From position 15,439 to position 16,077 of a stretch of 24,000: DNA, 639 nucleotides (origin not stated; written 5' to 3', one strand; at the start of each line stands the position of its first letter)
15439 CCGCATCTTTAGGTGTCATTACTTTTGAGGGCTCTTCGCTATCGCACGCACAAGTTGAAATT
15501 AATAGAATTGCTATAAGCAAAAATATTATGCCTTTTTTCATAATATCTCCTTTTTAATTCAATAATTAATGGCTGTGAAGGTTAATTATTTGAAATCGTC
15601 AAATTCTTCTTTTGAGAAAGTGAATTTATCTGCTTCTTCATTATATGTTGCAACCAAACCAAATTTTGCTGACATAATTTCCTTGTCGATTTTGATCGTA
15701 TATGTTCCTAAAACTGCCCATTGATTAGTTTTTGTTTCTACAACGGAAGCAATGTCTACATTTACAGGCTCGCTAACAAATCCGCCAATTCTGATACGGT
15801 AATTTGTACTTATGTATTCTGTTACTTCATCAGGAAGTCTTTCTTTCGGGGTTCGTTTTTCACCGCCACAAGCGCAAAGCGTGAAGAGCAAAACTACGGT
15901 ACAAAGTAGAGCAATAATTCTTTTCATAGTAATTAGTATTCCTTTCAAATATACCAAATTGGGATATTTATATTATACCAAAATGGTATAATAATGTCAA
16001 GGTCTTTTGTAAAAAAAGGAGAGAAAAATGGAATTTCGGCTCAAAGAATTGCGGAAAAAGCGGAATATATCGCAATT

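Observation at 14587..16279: AT-rich islet: XRE regulator divergent from an operon of two paralogous small lipoproteins and two paralogous zinc-ribbon membrane proteins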

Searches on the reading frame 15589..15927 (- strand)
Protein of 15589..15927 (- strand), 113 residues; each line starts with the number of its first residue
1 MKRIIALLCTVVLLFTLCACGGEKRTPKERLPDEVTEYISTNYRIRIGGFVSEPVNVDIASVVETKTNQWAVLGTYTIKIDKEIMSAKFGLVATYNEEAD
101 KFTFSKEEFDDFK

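Call 5: search_protein_families(library=pfam, proteins=[window:15589-15927:-], max_evalue=1)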
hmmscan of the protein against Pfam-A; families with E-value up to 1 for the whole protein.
seq(113 aa): 1 family
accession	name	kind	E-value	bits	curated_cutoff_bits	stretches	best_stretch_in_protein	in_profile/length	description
PF06723.19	MreB_Mbl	-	0.059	12.6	27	1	29-69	178-218/327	MreB/Mbl protein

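Call 7: search_protein_families(library=phrogs, proteins=[window:15589-15927:-], max_evalue=0.1)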
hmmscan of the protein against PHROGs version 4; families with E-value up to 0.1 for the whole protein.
seq(113 aa): 6 families
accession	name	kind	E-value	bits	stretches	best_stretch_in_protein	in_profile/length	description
phrog_17892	-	unknown function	2e-07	32.2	1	2-111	3-102/108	-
phrog_9078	-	unknown function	0.0093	16.8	1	1-30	1-31/115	-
phrog_8870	-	unknown function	0.01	16.6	1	1-37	1-38/156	-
phrog_3727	-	unknown function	0.048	14.5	1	1-38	1-38/209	-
phrog_542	-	unknown function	0.089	14.4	0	1-33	1-35/97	-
phrog_8801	-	unknown function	0.098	14.2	0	1-29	1-27/94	-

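Call 8: search_protein_families(library=padloc, proteins=[window:15589-15927:-], max_evalue=0.1)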
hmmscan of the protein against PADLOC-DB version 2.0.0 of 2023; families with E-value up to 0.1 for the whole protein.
seq(113 aa): 0 families

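Call 9: search_protein_families(library=ncbifam, proteins=[window:15589-15927:-], max_evalue=0.1)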
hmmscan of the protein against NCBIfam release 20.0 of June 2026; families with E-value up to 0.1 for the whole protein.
seq(113 aa): 4 families
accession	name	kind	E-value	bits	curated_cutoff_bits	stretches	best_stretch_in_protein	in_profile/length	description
NF058647.1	lipo_LytA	equivalog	0.0095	16.1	110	1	1-102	1-81/107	acidic lipoprotein LytA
NF010539.0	PRK13927.1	subfamily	0.048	12.5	293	1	29-76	184-233/339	rod shape-determining protein MreB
NF058595.1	invert_tail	domain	0.073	13.4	37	0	4-28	56-80/113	lipo-invert putative C-terminal anchoring domain-containing protein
NF047813.1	LIC13410_lipo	equivalog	0.074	13.2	180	0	1-79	1-66/123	LIC13410 family lipoprotein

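Call 10: find_encoding_contigs(protein=window:15589-15927:-, flank=10000, max_places=10)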
Protein seq(113 aa) (113 aa): no gene with exactly this product is on record in the collection.

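Call 14: find_homologous_proteins(query=window:15589-15927:-)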
Query seq(113 aa) (113 aa): 25 proteins with E <= 0.001 among 30 candidates.
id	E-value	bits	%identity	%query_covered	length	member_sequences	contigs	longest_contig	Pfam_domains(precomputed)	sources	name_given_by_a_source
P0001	2.5e-68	245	100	100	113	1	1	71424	-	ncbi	-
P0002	6.1e-54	198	81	100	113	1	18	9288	-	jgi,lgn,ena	-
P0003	1.4e-48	181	76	100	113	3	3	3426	-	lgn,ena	-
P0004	1.6e-48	181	75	100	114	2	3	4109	-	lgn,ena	-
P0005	5.7e-48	179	73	100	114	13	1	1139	-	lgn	-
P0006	2.1e-47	177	75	100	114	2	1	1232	-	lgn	-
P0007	2.7e-47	177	72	100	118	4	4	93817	-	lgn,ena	-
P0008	9.1e-46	172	72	100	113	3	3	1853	-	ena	-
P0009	5.5e-44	166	68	100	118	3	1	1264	-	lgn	-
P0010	8.9e-43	163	68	100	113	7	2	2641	-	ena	-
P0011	1.1e-42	162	68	100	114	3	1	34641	-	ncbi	-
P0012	6.8e-42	160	73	84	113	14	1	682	-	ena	-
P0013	7.8e-42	160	70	100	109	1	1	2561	-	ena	-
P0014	1.3e-41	159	65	100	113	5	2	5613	-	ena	-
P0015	1.0e-40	156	62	100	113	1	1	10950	-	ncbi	-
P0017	1.7e-40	155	63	100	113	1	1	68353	-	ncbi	-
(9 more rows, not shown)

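Call 15: find_encoding_contigs(protein=P0001, flank=10000, max_places=4)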
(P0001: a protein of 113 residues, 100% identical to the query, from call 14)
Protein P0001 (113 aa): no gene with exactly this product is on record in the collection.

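Call 16: find_encoding_contigs(protein=P0007, flank=10000, max_places=4)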
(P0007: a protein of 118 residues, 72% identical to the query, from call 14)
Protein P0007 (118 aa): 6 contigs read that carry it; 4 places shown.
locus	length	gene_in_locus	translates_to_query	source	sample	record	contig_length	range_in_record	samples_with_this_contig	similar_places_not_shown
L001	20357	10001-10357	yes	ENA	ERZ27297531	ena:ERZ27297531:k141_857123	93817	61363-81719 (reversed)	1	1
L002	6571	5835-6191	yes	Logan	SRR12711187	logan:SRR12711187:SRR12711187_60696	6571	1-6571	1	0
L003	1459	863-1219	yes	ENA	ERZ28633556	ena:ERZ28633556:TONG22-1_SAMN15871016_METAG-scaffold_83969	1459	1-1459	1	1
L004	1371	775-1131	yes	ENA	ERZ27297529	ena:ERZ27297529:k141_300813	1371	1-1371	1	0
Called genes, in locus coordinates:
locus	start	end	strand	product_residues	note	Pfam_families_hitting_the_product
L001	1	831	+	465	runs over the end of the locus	PF02614:UxaC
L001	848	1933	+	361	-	PF03786:UxuA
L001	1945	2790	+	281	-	PF00106:adh_short, PF13561:adh_short_C2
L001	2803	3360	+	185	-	PF01081:Aldolase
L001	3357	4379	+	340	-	PF00294:PfkB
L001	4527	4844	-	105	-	PF05016:ParE_toxin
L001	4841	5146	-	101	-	PF04221:RelB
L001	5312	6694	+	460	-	PF01943:Polysacc_synt (faint), PF03023:MurJ, PF01554:MatE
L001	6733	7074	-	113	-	-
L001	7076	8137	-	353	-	PF02350:Epimerase_2, PF13579:Glyco_trans_4_4 (weak)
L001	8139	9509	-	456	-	PF01554:MatE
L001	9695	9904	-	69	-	PF12844:HTH_19, PF13560:HTH_31 (weak), PF01381:HTH_3, PF13443:HTH_26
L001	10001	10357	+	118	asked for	-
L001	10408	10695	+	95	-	PF13240:Zn_Ribbon_1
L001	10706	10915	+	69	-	PF13240:Zn_Ribbon_1 (weak), PF13248:Zn_ribbon_3 (faint)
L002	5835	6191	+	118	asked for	-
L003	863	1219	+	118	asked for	-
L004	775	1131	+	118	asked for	-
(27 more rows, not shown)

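Call 17: find_encoding_contigs(protein=P0017, flank=10000, max_places=4)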
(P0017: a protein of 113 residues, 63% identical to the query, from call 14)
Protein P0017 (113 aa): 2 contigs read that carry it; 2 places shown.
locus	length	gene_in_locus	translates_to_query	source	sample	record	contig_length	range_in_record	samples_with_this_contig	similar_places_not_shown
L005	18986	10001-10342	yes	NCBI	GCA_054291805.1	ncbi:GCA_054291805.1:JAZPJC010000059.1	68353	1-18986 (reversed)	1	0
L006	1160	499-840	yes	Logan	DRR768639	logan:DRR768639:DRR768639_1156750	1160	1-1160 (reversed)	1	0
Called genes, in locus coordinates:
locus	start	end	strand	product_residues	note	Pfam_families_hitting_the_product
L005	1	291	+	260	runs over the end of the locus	PF02195:ParB_N, PF17762:HTH_ParB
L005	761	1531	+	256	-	PF00142:Fer4_NifH, PF01656:CbiA, PF02374:ArsA_ATPase (weak), PF06564:CBP_BcsQ, PF09140:MipZ, PF10609:ParA, PF13614:AAA_31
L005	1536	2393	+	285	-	PF02195:ParB_N, PF17762:HTH_ParB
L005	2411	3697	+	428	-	PF02403:Seryl_tRNA_N, PF00587:tRNA-synt_2b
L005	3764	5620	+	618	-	-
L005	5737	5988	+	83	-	PF02604:PhdYeFM_antitox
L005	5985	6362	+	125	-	PF02661:Fic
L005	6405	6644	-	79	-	PF13443:HTH_26, PF01381:HTH_3 (faint)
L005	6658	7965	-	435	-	PF06838:Met_gamma_lyase, PF01212:Beta_elim_lyase (weak), PF01053:Cys_Met_Meta_PP (weak)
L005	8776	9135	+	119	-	PF05635:23S_rRNA_IVP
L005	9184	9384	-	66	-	PF12844:HTH_19, PF13560:HTH_31, PF01381:HTH_3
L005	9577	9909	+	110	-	-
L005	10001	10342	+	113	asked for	-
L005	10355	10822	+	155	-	-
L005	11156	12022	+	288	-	PF00149:Metallophos, PF12850:Metallophos_2 (weak)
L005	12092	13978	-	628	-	PF07690:MFS_1, PF03209:PUCC, PF13347:MFS_2, PF00083:Sugar_tr (faint), PF11700:ATG22 (weak), PF03137:OATP (weak), PF10011:DUF2254 (weak)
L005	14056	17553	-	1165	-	-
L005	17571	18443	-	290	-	PF08032:SpoU_sub_bind, PF00588:SpoU_methylase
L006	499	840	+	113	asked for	-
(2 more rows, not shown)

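Call 22: find_related_loci(query=A1, collection=genome_contigs, flank=8000)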
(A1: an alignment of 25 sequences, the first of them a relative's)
Query A1 (113 aa) in genome_contigs; peptide patterns used: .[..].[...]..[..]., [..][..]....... (x = any residue, [..] = any of these).
493 stretches matched a pattern; 2 encode a relative of the query (tblastn E <= 1e-3); 2 distinct loci.
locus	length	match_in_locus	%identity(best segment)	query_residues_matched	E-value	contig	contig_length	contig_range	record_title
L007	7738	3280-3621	73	1-113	4e-48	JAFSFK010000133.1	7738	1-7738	MAG: Oscillospiraceae bacterium isolate RGIG3093 Goat_Rectum-6__c582459, whole genome shotgun sequence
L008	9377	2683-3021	56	1-113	1e-41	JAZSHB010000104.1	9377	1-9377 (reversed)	MAG: Faecousia sp. isolate T1900044576_TS20190042.MAGScoT_cleanbin_000052 SGB_501_k141_1810924, whole genome shotgun seq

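Call 28: predict_structure(alignment_id=A1)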
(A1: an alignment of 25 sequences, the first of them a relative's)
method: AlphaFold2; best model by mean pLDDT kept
length: 113 residues; sequences in the alignment: 25
mean_pLDDT: 87.4   pTM: 0.72
mean pLDDT of the five models: 87.4, 87.0, 86.7, 86.7, 85.8
residues with pLDDT >= 90: 88; 70-90: 2; 50-70: 20; < 50: 3
segments of 3 or more residues with pLDDT < 50: none
pLDDT, mean of each block of 10 residues (from residue 1): 58 53 78 97 94 97 96 98 97 96 96 94
secondary structure, 60 per line:
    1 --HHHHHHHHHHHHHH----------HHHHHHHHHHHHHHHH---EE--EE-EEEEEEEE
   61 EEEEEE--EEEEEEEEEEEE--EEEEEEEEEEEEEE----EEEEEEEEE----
elements in order: H3-16 H27-42 E53-66 E69-80 E83-96 E101-109

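Call 30: fold_search(model_id=the predicted structure, library=pdb)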
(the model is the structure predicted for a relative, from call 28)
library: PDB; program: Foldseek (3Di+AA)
matches with E <= 10: 747; with E <= 0.001: 0
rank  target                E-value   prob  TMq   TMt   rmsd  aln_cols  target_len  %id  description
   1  5iep                  5.0e-02  1.00  0.44  0.41   2.3        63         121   10  Structure of CDL2.3b, a computationally designed Vitamin-D3 binder (released 2017-03-01)
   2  7sjy_B                6.2e-02  0.91  0.37  0.15  10.7        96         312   10  Crystal structure of Clostridium thermocellum RsgI9 S1C-NTF2 bi-domain (released 2022-03-02)
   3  5jbs_D                8.1e-02  0.72  0.33  0.28   9.2       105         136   14  Conformational changes during monomer-to-dimer transition of Brucella suis VirB8 (released 2017-03-01)
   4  3ub1_B                9.1e-02  1.00  0.44  0.21   3.7        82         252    7  Ntf2 like protein involved in plasmid conjugation (released 2012-02-08)
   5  7sjy_A                9.1e-02  0.82  0.35  0.15  10.7        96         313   10  Crystal structure of Clostridium thermocellum RsgI9 S1C-NTF2 bi-domain (released 2022-03-02)
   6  2bhm_B                1.1e-01  0.90  0.32  0.29   4.0        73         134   16  Crystal structure of VirB8 from Brucella suis (released 2005-03-16)
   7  3ub1_D                1.6e-01  0.99  0.45  0.21   3.8        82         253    7  Ntf2 like protein involved in plasmid conjugation (released 2012-02-08)
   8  2cc3_A                1.7e-01  0.97  0.38  0.31   3.5        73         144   10  Structure of Agrobacterium tumefaciens VirB8 protein (released 2006-01-30)
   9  3ub1_C                2.2e-01  0.99  0.45  0.22   3.7        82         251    7  Ntf2 like protein involved in plasmid conjugation (released 2012-02-08)
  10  3ub1_A                2.3e-01  0.99  0.45  0.22   3.7        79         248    8  Ntf2 like protein involved in plasmid conjugation (released 2012-02-08)
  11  5jbs_A                2.3e-01  0.77  0.33  0.28   4.2        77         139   17  Conformational changes during monomer-to-dimer transition of Brucella suis VirB8 (released 2017-03-01)
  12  2bhm_D                2.3e-01  0.69  0.31  0.28   4.6        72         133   18  Crystal structure of VirB8 from Brucella suis (released 2005-03-16)
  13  9vxg_A                2.6e-01  0.99  0.43  0.37   2.0        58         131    5  ROS-Sensing Transcription Factor YchJ Regulates the RssB-RpoS Pathway to Protect Salmonella Against Oxidative Attack b (released 2025-08-06)
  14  3ec9_A                2.7e-01  0.89  0.41  0.37   9.8        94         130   13  CRYSTAL STRUCTURE OF A NTF2-like protein (BTH_I0051) FROM BURKHOLDERIA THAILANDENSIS E264 AT 1.60 A RESOLUTION (released 2008-09-09)
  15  3ec9_B                2.7e-01  0.89  0.41  0.36   9.8        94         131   13  CRYSTAL STRUCTURE OF A NTF2-like protein (BTH_I0051) FROM BURKHOLDERIA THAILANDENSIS E264 AT 1.60 A RESOLUTION (released 2008-09-09)
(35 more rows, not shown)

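Call 33: find_related_loci(query=A1, collection=viral_contigs, flank=10000)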
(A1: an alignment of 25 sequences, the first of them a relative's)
Query A1 (113 aa) in viral_contigs; peptide patterns used: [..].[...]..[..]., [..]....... (x = any residue, [..] = any of these).
599 stretches matched a pattern, but none encodes a relative of the query by tblastn (E <= 1e-3).

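Call 47: search_dna_similar(query=window:15589-15927:-, collection=phages, mode=protein, max_evalue=0.01)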
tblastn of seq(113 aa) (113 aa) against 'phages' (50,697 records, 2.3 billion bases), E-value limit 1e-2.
No match.

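Call 67: fold_search(model_id=the predicted structure, library=viral)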
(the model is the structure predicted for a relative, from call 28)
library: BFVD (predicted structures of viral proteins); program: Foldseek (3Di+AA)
matches with E <= 10: 848; with E <= 0.001: 0
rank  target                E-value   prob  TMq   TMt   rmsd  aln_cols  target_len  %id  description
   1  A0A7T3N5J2            3.5e-03  1.00  0.50  0.52   5.3        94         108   18  (no name in the UniProt tables at hand)
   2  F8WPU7                3.9e-03  1.00  0.52  0.53   9.3       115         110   19  (no name in the UniProt tables at hand)
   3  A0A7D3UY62            1.4e-02  1.00  0.55  0.51   8.4       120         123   18  (no name in the UniProt tables at hand)
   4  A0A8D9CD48            2.7e-02  0.85  0.31  0.35  13.5       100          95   12  Uncharacterized protein [uncultured marine phage]
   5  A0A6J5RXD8            4.9e-02  0.97  0.45  0.39  12.0       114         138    8  Uncharacterized protein [uncultured Caudovirales phage]
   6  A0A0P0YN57            6.0e-02  0.98  0.43  0.30  11.2       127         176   13  (no name in the UniProt tables at hand)
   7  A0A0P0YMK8            7.9e-02  0.98  0.46  0.25  12.8       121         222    8  (no name in the UniProt tables at hand)
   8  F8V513                7.9e-02  0.75  0.33  0.13  12.8       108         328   15  Uncharacterized protein L55 [Acanthamoeba polyphaga mimivirus]
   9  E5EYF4                8.4e-02  0.80  0.27  0.28   5.9        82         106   15  (no name in the UniProt tables at hand)
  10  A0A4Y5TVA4            9.4e-02  0.80  0.35  0.39   7.5       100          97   12  Reticulon-like protein [Vibrio phage VAP7]
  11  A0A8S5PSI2            1.0e-01  0.97  0.42  0.41   6.7       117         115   17  Uncharacterized protein [Siphoviridae sp. ctGuJ10]
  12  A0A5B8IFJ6            1.2e-01  0.90  0.37  0.13   7.8        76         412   12  Uncharacterized protein [Mimiviridae sp. ChoanoV1]
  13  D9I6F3                1.2e-01  0.84  0.36  0.37   7.2        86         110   21  PseT polynucleotide 5'-kinase and 3'-phosphatase [Acinetobacter phage 133]
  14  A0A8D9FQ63            1.2e-01  0.51  0.28  0.20  11.3       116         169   13  DUF6576 domain-containing protein [uncultured marine phage]
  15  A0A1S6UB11            1.3e-01  0.75  0.33  0.34  10.0        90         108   11  Nucleotide reductase subunit C [Serratia phage BF]
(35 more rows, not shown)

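Call 68: search_protein_representatives(alignment_id=A5)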
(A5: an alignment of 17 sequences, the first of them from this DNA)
Query: 17 sequences, 94 profile positions. Proteins with E-value up to 0.001 (for the whole library): 23; up to 1e-10: 9; up to 1e-30: 2. The best 23 are listed.
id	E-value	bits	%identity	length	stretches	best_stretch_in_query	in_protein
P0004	1.3e-41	156.7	-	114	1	1-94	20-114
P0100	1.2e-34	134.4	-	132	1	5-94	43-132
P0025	4.8e-27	110.1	-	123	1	30-94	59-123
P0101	3.4e-25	104.1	-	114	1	1-94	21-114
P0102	2.4e-22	95.0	-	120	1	4-94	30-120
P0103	1.5e-16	76.4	-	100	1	1-54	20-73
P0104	1.6e-16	76.3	-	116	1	1-94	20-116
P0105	4.1e-15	71.8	-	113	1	1-93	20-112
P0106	8.9e-13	64.3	-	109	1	4-87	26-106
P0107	4.0e-09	52.6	-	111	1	3-83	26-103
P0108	2.2e-07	47.0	-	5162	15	52-88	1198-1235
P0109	1.9e-06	44.0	-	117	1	34-94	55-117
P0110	3.0e-06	43.4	-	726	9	4-45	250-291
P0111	9.1e-06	41.9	-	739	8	4-44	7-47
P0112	2.2e-05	40.7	-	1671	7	20-73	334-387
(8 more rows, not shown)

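Call 73: find_encoding_contigs(protein=P0104, flank=5000, max_places=4)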
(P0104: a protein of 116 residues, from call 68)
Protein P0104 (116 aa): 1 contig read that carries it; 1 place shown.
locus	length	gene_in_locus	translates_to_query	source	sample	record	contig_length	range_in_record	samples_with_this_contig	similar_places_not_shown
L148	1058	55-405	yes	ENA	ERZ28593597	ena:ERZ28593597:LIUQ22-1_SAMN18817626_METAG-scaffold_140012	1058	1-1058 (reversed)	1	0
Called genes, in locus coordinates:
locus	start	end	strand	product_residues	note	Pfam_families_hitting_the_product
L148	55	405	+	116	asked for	-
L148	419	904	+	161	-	-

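Call 74: find_encoding_contigs(protein=P0011, flank=5000, max_places=3)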
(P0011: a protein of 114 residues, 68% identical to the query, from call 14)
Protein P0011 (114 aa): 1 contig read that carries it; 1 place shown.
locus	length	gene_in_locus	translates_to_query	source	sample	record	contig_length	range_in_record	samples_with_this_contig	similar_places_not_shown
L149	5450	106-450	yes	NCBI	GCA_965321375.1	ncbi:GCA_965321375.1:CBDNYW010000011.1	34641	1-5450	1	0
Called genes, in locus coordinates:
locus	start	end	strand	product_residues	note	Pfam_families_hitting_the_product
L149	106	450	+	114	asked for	-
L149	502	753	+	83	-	-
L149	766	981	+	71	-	PF13240:Zn_Ribbon_1 (weak)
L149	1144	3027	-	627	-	-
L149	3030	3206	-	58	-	PF20076:DUF6472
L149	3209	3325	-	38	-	-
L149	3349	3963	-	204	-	PF07799:DUF1643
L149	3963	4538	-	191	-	-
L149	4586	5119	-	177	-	PF01812:5-FTHF_cyc-lig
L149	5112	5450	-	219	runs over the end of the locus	PF01381:HTH_3, PF12844:HTH_19 (weak), PF13560:HTH_31 (weak)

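Call 80: search_protein_families(library=pfam, alignment_id=A7, max_evalue=0.0001)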
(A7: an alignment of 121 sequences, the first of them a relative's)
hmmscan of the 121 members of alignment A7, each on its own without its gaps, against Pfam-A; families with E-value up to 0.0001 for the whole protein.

A. member 1, L007:2860-3177:+ (106 aa): 0 families

B. families by the number of members that match (of 121 scanned): 126 families (the first 25 are shown)
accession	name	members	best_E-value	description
PF13240.11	Zn_Ribbon_1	10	4.8e-09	zinc-ribbon domain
PF13248.11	Zn_ribbon_3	4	3.2e-09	zinc-ribbon domain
PF01381.28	HTH_3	3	1.9e-13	Helix-turn-helix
PF13560.12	HTH_31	3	6.4e-12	Helix-turn-helix domain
PF12844.13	HTH_19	3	9.7e-12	Helix-turn-helix domain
PF08264.19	Anticodon_1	2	4.1e-46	Anticodon-binding domain of tRNA ligase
PF00239.26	Resolvase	2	6.3e-44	Resolvase, N terminal domain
PF07992.20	Pyr_redox_2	2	2.5e-33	Pyridine nucleotide-disulphide oxidoreductase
PF09858.14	DUF2085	2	5e-32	Predicted membrane protein (DUF2085)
PF00890.30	FAD_binding_2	2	1.5e-12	FAD binding domain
PF12831.13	FAD_oxidored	2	2.3e-09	FAD dependent oxidoreductase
PF03486.20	HI0933_like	2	3.7e-09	HI0933-like protein Rossmann domain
PF01134.28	GIDA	2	1.2e-07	Glucose inhibited division protein A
PF01266.30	DAO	2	3.3e-07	FAD dependent oxidoreductase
PF13443.12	HTH_26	2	1.5e-06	Cro/C1-type HTH DNA-binding domain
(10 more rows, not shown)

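Call 83: search_protein_families(library=phrogs, proteins=[L008:33-398:+, L008:417-995:+, L008:991-1245:+, L008:1458-1790:+, L008:1777-2043:+, L005:10355-10819:+], max_evalue=0.001)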
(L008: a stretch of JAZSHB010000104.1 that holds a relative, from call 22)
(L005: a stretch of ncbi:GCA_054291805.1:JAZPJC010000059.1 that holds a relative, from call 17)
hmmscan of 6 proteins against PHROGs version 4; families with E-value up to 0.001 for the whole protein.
L008:33-398:+ (122 aa): 2 families
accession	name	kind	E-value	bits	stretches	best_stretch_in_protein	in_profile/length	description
phrog_2538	-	head and packaging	4.8e-06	27.7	1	8-98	9-92/129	terminase small subunit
phrog_4044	-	head and packaging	6.9e-05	23.4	1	5-98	28-120/180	terminase small subunit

L008:417-995:+ (193 aa): 0 families

L008:991-1245:+ (85 aa): 0 families

L008:1458-1790:+ (111 aa): 0 families

L008:1777-2043:+ (89 aa): 0 families

L005:10355-10819:+ (155 aa): 0 families

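Call 102: search_protein_families(library=pfam, alignment_id=A9, max_evalue=0.05)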
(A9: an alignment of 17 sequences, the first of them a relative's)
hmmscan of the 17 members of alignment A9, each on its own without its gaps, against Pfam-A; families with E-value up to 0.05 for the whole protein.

A. member 1, P0100 (132 aa): 0 families

B. families by the number of members that match (of 17 scanned): 14 families
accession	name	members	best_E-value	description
PF20101.4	DUF6491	2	0.012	Family of unknown function (DUF6491)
PF25682.1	Phage_VG64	2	0.012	Mycobacterium phage VG64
PF01456.22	Mucin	1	0.0054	Mucin-like glycoprotein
PF03505.20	Clenterotox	1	0.01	Clostridium enterotoxin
PF07556.16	DUF1538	1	0.013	Protein of unknown function (DUF1538)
PF02170.28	PAZ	1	0.016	PAZ domain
PF04456.17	DUF503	1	0.018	Protein of unknown function (DUF503)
PF08661.17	Rep_fac-A_3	1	0.022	Replication factor A protein 3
PF23973.1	DUF7299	1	0.025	Family of unknown function (DUF7299)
PF14305.11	ATPgrasp_TupA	1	0.026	TupA-like ATPgrasp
PF13627.12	LptM_cons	1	0.028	LPS-assembly lipoprotein LptM, conserved region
PF09467.15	Yopt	1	0.032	Hypothetical protein Yopt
PF23379.1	DUF7096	1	0.04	Domain of unknown function (DUF7096)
PF08475.15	Baculo_VP91_N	1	0.047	Viral capsid protein 91 N-terminal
